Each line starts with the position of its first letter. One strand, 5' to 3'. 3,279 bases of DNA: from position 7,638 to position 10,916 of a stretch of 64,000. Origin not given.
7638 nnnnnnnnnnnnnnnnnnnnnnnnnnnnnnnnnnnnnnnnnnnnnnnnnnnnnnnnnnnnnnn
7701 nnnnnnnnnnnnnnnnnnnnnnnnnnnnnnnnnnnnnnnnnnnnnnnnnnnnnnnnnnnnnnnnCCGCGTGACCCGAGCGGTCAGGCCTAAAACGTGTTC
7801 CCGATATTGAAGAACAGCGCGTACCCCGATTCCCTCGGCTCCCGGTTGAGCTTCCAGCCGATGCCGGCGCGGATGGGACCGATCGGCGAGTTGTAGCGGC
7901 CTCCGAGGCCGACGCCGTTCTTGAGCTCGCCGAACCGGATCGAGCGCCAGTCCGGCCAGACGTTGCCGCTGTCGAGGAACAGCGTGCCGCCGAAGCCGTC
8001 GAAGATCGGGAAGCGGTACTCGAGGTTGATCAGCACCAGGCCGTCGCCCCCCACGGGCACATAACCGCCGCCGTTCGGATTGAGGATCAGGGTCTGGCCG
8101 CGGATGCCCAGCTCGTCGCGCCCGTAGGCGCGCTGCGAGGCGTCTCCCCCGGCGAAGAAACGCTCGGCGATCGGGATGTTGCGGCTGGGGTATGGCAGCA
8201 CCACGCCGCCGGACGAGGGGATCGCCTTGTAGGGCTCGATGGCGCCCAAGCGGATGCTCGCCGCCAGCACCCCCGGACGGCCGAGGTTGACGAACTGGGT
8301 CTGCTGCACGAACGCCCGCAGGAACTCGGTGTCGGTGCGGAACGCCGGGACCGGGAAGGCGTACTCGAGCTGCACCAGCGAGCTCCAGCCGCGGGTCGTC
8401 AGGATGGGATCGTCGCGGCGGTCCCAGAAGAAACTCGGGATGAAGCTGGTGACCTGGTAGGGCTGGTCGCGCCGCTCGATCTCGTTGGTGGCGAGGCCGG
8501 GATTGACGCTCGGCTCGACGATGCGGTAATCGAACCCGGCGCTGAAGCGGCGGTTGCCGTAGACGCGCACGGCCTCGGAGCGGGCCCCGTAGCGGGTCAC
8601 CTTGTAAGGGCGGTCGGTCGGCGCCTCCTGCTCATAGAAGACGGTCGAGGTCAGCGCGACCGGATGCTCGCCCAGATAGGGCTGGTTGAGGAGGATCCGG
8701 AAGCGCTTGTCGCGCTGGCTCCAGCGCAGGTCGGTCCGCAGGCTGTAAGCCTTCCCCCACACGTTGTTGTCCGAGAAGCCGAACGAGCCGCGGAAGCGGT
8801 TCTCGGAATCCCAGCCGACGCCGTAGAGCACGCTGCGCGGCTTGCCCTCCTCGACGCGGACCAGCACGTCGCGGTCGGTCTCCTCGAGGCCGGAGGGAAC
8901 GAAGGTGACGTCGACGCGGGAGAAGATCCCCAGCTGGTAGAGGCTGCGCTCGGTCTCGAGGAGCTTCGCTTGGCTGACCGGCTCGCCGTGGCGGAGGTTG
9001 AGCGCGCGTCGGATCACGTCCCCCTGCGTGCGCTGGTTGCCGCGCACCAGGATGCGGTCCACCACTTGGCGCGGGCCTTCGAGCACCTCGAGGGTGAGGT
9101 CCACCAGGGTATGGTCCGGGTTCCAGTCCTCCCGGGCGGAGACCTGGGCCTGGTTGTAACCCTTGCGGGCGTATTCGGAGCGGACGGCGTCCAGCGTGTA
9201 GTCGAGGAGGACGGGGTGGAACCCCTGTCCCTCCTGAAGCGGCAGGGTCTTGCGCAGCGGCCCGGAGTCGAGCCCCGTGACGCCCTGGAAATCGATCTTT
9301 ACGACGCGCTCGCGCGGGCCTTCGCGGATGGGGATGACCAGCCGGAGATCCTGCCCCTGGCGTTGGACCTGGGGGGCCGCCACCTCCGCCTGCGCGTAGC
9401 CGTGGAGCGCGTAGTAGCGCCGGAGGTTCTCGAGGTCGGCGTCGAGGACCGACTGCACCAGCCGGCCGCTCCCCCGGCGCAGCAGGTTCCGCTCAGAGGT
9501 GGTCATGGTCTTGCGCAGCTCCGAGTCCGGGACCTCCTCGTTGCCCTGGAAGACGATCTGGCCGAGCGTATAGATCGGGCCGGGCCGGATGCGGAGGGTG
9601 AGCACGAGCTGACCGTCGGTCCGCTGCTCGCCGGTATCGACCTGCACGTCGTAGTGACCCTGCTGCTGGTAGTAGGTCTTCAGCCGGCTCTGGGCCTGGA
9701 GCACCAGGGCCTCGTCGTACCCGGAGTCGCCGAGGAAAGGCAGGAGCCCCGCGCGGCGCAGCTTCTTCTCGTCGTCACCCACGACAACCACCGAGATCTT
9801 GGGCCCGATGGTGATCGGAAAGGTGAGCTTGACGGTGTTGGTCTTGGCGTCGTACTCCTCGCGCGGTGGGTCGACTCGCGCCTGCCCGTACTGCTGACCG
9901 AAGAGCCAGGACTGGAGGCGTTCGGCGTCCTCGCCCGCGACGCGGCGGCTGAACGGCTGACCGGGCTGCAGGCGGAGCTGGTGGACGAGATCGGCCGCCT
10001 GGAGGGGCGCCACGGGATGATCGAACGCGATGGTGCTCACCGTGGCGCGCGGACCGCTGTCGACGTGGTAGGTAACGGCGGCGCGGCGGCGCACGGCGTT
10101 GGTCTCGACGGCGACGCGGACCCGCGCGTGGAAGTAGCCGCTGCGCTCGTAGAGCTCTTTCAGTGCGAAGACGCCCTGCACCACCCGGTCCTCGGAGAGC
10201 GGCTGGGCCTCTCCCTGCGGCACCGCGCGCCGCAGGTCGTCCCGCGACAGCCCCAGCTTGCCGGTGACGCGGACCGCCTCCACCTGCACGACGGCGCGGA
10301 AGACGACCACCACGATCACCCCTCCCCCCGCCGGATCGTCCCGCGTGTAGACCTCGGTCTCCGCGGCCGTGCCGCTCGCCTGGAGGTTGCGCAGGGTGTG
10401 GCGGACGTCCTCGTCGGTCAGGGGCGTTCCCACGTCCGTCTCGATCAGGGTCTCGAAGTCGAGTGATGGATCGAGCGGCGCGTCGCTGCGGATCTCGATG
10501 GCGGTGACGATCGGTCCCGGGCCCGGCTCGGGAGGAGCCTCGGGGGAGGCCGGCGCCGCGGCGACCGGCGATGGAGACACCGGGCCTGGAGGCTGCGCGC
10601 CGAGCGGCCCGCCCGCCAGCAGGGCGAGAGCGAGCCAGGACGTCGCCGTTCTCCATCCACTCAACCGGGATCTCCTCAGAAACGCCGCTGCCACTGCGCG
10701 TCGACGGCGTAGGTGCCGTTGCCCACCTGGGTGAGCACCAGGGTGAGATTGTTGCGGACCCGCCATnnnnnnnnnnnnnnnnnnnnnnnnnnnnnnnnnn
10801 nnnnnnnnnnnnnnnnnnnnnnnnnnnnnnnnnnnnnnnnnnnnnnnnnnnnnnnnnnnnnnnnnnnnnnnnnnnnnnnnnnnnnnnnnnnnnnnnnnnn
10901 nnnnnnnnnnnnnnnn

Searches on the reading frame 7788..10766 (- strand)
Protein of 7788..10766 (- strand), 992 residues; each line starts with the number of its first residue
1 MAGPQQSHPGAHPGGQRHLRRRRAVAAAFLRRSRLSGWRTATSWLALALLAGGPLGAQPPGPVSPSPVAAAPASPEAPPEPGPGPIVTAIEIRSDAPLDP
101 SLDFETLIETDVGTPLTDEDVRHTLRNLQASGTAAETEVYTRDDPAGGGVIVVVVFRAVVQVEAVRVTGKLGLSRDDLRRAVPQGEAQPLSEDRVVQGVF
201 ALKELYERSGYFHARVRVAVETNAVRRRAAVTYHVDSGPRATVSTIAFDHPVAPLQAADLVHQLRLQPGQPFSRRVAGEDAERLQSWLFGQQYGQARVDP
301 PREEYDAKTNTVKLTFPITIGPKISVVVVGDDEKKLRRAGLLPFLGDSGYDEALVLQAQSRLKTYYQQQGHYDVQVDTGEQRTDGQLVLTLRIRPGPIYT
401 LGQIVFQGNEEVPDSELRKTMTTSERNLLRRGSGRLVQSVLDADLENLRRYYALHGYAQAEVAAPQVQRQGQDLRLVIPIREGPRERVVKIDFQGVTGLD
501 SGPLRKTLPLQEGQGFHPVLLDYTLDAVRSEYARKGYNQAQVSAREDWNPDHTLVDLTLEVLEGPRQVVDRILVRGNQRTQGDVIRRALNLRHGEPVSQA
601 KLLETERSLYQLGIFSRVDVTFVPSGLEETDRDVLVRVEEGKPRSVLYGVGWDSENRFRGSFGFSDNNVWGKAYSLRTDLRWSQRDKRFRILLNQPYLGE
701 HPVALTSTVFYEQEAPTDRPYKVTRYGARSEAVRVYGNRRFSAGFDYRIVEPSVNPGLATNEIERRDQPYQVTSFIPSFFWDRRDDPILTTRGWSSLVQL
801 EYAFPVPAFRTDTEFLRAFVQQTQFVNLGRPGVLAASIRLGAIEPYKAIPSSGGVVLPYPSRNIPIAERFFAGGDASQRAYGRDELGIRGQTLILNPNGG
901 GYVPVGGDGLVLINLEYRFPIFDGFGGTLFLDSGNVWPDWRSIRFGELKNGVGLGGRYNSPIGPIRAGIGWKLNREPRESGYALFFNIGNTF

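Call 75: search_protein_families(library=pfam, proteins=[window:7788-10766:-], max_evalue=0.00001)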
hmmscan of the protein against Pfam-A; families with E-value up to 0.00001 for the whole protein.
window:7788-10766:- (992 aa): 3 families
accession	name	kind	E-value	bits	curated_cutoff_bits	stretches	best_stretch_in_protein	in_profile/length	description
PF07244.20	POTRA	-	3.7e-61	204.2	21.3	4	161-238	2-79/79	Surface antigen variable number repeat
PF01103.29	Omp85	-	2.6e-39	136.1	24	1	668-992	1-325/325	Omp85 superfamily domain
PF08479.16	POTRA_2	-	3.5e-06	27.2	24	0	162-218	3-59/76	POTRA domain, ShlB-type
